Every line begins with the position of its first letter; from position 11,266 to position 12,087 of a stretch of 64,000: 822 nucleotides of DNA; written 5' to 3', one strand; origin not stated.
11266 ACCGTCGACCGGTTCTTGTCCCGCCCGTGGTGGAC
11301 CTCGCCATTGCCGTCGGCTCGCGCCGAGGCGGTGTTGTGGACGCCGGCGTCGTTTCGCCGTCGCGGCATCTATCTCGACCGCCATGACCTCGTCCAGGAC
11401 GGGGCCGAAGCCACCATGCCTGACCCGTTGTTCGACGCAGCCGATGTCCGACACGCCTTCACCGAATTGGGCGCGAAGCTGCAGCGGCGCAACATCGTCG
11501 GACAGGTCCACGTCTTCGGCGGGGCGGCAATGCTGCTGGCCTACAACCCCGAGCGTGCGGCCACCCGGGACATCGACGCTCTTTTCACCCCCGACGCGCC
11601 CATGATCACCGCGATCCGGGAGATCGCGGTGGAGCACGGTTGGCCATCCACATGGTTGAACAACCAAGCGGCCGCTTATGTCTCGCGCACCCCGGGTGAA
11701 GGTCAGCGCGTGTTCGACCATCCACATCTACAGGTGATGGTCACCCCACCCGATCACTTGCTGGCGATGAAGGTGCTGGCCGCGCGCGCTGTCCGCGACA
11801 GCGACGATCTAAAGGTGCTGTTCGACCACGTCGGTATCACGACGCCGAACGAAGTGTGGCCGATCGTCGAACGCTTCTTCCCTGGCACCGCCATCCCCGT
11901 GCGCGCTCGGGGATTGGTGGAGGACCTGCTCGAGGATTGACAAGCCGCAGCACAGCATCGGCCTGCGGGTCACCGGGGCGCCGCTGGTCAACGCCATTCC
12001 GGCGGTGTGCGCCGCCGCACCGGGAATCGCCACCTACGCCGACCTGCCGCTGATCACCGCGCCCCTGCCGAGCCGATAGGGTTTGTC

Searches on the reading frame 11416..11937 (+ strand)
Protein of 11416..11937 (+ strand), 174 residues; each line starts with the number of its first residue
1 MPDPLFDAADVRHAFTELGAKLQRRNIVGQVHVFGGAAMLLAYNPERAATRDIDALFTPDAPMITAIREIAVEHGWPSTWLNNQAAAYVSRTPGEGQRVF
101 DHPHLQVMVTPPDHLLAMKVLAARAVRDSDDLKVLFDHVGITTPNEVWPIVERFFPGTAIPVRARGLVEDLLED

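Call 26: find_homologous_proteins(query=A2, max_evalue=0.001)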
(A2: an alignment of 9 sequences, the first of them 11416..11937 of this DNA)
Query A2 (9 sequences) (174 aa, profile of the alignment): 870 proteins with E <= 0.001 among 8000 candidates; the best 120 are listed.
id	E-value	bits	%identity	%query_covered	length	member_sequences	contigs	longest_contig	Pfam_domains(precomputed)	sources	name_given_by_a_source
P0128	2.2e-77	276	54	99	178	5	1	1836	-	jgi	-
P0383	4.5e-74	266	56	100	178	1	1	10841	-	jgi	jgi:hypothetical protein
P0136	7.4e-74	265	45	95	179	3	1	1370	PF19502.6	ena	-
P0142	3.4e-73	263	43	96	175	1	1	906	PF19502.6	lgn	-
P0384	5.8e-73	262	56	100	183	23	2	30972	-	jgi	jgi:hypothetical protein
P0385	6.0e-73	262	47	98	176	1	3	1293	PF08843.18,PF19502.6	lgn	-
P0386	9.8e-73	261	55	100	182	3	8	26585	PF19502.6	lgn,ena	-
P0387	1.1e-72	261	53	99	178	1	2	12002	PF19502.6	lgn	-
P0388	1.1e-72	261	54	100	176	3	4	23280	-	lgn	-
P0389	1.7e-72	260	56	99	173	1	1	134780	-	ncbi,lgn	-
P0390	2.1e-72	260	55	100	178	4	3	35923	-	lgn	-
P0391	2.2e-72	260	48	99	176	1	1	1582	PF08843.18,PF19502.6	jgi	jgi:predicted nucleotidyltransferase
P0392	2.3e-72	260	47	99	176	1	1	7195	PF08843.18,PF19502.6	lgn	-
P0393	2.4e-72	260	55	100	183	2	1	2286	-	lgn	-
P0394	2.4e-72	260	52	100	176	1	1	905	-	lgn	-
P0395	2.5e-72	260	47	99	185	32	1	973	PF08843.18,PF19502.6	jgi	jgi:predicted nucleotidyltransferase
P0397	3.1e-72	260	47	99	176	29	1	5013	PF08843.18,PF19502.6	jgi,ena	-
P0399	4.6e-72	259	47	98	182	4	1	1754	PF08843.18,PF19502.6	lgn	-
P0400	4.7e-72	259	49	98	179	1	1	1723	PF19502.6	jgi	jgi:hypothetical protein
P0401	5.1e-72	259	49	99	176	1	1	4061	PF08843.18,PF19502.6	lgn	-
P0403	5.5e-72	259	46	99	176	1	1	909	PF08843.18,PF19502.6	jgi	jgi:predicted nucleotidyltransferase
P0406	1.0e-71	258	47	99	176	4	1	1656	PF08843.18,PF19502.6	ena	-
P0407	1.0e-71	258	48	98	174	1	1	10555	PF19502.6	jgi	jgi:hypothetical protein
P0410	1.3e-71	258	47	99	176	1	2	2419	PF08843.18,PF19502.6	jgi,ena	jgi:hypothetical protein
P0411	1.5e-71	257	47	98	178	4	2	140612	PF19502.6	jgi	jgi:predicted nucleotidyltransferase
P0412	1.6e-71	257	46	98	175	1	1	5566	PF08843.18,PF19502.6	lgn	-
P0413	1.9e-71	257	47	99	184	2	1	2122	PF19502.6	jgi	jgi:Nucleotidyltransferase of unknown function (DUF6036)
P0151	2.1e-71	257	41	100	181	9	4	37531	PF19502.6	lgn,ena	-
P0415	2.1e-71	257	49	99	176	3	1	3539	PF08843.18,PF19502.6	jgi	jgi:hypothetical protein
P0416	2.2e-71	257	45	99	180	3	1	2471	PF08843.18,PF19502.6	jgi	-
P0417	2.2e-71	257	48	98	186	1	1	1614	PF08843.18,PF19502.6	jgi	jgi:hypothetical protein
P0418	2.2e-71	257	45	98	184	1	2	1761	PF08843.18,PF19502.6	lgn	-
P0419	2.2e-71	257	45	98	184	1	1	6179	PF08843.18,PF19502.6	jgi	-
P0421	2.5e-71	257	48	97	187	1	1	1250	PF19502.6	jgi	-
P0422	2.5e-71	257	46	99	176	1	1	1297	PF08843.18,PF19502.6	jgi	jgi:predicted nucleotidyltransferase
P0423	2.6e-71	257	49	98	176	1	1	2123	PF08843.18,PF09970.16,PF19502.6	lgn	-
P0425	2.8e-71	257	48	99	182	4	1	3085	PF08843.18,PF19502.6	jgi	-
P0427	3.1e-71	256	55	99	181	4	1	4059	PF19502.6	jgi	-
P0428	3.3e-71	256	47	99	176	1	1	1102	PF08843.18,PF19502.6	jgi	jgi:predicted nucleotidyltransferase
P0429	3.4e-71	256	47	99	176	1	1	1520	PF08843.18,PF19502.6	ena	-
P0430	3.9e-71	256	46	99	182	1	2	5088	PF19502.6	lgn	-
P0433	4.2e-71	256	51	98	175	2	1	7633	PF08843.18,PF19502.6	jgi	jgi:hypothetical protein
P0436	4.9e-71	256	47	99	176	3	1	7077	PF08843.18,PF19502.6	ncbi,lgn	ncbi:MAG: DUF6036 family nucleotidyltransferase [Micromonosporaceae bacterium]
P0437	4.9e-71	256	46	97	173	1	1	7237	PF08843.18,PF19502.6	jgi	jgi:Nucleotidyltransferase of unknown function (DUF6036)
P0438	5.6e-71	256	47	98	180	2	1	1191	PF08843.18,PF19502.6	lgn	-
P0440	6.2e-71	255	53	100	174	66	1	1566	PF09970.16,PF19502.6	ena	-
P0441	6.3e-71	255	55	99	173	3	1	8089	PF19502.6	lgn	-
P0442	7.2e-71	255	46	100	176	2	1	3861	PF08843.18,PF09970.16,PF19502.6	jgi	jgi:predicted nucleotidyltransferase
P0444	8.6e-71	255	54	100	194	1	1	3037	PF19502.6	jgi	jgi:hypothetical protein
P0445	8.9e-71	255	53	99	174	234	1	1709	PF19502.6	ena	-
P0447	1.1e-70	255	48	98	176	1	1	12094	PF08843.18,PF19502.6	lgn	-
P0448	1.5e-70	254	47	99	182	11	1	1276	PF08843.18,PF19502.6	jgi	-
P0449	1.5e-70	254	59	99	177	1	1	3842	PF19502.6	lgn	-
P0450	1.7e-70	254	47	99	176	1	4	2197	PF08843.18,PF19502.6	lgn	-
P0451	1.7e-70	254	47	99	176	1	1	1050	PF08843.18,PF19502.6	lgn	-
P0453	2.1e-70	254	49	98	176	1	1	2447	PF08843.18,PF19502.6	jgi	jgi:predicted nucleotidyltransferase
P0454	2.1e-70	254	49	99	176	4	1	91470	PF08843.18,PF19502.6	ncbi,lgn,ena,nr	ncbi:MAG TPA: DUF6036 family nucleotidyltransferase [Streptosporangiaceae bacterium]|nr:DUF6036 fami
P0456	2.5e-70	253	47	98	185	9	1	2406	PF08843.18,PF19502.6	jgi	-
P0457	2.7e-70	253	48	97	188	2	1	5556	PF08843.18,PF19502.6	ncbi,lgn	-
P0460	3.7e-70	253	56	99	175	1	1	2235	PF08843.18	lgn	-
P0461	3.8e-70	253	46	100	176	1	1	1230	PF19502.6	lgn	-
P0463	4.7e-70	253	46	98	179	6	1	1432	PF19502.6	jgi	jgi:Nucleotidyltransferase of unknown function (DUF6036)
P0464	5.6e-70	252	47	98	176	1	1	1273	PF08843.18,PF19502.6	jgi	jgi:hypothetical protein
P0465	5.8e-70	252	46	99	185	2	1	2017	PF19502.6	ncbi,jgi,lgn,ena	-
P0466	6.3e-70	252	55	99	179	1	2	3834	PF19502.6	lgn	-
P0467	6.7e-70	252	49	98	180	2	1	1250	PF19502.6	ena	-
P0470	7.6e-70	252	47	99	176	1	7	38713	PF08843.18,PF19502.6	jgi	jgi:predicted nucleotidyltransferase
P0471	8.7e-70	252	46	99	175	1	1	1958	PF08843.18,PF19502.6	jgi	jgi:hypothetical protein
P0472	8.7e-70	252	54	98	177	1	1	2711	PF19502.6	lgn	-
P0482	1.7e-69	251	46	99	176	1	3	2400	PF08843.18,PF19502.6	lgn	-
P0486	2.6e-69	250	47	98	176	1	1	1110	PF08843.18,PF19502.6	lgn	-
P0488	3.4e-69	250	47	98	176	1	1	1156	PF08843.18,PF19502.6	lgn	-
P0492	3.7e-69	250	54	99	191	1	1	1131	PF19502.6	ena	-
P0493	3.7e-69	250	46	99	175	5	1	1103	PF08843.18,PF09970.16,PF19502.6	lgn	-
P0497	5.7e-69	249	46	99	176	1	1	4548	PF08843.18,PF19502.6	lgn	-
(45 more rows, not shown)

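Call 65: search_protein_families(library=pfam, alignment_id=A2, max_evalue=0.01)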
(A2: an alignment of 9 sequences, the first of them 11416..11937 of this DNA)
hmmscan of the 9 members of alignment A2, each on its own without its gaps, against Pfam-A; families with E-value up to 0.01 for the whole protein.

A. member 1, window:11416-11937:+ (174 aa): 2 families
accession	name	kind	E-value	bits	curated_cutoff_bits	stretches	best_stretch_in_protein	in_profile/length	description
PF19502.5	DUF6036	-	0.00043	20.6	23.6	1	22-132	13-115/164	Nucleotidyltransferase of unknown function (DUF6036)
PF06804.17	Lipoprotein_18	-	0.0089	15.5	25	0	106-169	43-107/323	NlpB/DapX lipoprotein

B. families by the number of members that match (of 9 scanned): 4 families
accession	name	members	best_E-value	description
PF19502.5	DUF6036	9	1.7e-11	Nucleotidyltransferase of unknown function (DUF6036)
PF08843.17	AbiEii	4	3.5e-05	Nucleotidyl transferase AbiEii toxin, Type IV TA system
PF09970.15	DUF2204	1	0.00018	Nucleotidyl transferase of unknown function (DUF2204)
PF06804.17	Lipoprotein_18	1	0.0089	NlpB/DapX lipoprotein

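Call 66: search_solved_structures(query=A2, max_evalue=10, show_alignments=2)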
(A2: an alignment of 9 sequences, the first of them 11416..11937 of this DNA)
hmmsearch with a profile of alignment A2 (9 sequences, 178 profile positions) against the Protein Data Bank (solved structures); distinct sequences matched with E-value up to 10: 6.
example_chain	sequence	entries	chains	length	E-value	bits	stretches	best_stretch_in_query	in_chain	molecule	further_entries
8an4_A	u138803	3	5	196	0.016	17.8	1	105-146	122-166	Bacterial toxin | Nucleotidyl transferase AbiEii/AbiGii toxin family protein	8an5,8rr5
5uvd_A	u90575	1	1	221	0.18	14.4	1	5-65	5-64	Nucleotidyltransferase-like protein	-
3vh5_T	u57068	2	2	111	0.81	12.3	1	81-156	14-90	CENP-T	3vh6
6igz_H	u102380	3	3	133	1.1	11.9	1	13-48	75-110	PsaH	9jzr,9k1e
3b0c_T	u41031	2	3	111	1.4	11.5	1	81-156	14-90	Centromere protein T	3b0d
9lut_H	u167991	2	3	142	2.2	10.9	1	14-55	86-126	Photosystem I reaction center subunit VI, chloroplastic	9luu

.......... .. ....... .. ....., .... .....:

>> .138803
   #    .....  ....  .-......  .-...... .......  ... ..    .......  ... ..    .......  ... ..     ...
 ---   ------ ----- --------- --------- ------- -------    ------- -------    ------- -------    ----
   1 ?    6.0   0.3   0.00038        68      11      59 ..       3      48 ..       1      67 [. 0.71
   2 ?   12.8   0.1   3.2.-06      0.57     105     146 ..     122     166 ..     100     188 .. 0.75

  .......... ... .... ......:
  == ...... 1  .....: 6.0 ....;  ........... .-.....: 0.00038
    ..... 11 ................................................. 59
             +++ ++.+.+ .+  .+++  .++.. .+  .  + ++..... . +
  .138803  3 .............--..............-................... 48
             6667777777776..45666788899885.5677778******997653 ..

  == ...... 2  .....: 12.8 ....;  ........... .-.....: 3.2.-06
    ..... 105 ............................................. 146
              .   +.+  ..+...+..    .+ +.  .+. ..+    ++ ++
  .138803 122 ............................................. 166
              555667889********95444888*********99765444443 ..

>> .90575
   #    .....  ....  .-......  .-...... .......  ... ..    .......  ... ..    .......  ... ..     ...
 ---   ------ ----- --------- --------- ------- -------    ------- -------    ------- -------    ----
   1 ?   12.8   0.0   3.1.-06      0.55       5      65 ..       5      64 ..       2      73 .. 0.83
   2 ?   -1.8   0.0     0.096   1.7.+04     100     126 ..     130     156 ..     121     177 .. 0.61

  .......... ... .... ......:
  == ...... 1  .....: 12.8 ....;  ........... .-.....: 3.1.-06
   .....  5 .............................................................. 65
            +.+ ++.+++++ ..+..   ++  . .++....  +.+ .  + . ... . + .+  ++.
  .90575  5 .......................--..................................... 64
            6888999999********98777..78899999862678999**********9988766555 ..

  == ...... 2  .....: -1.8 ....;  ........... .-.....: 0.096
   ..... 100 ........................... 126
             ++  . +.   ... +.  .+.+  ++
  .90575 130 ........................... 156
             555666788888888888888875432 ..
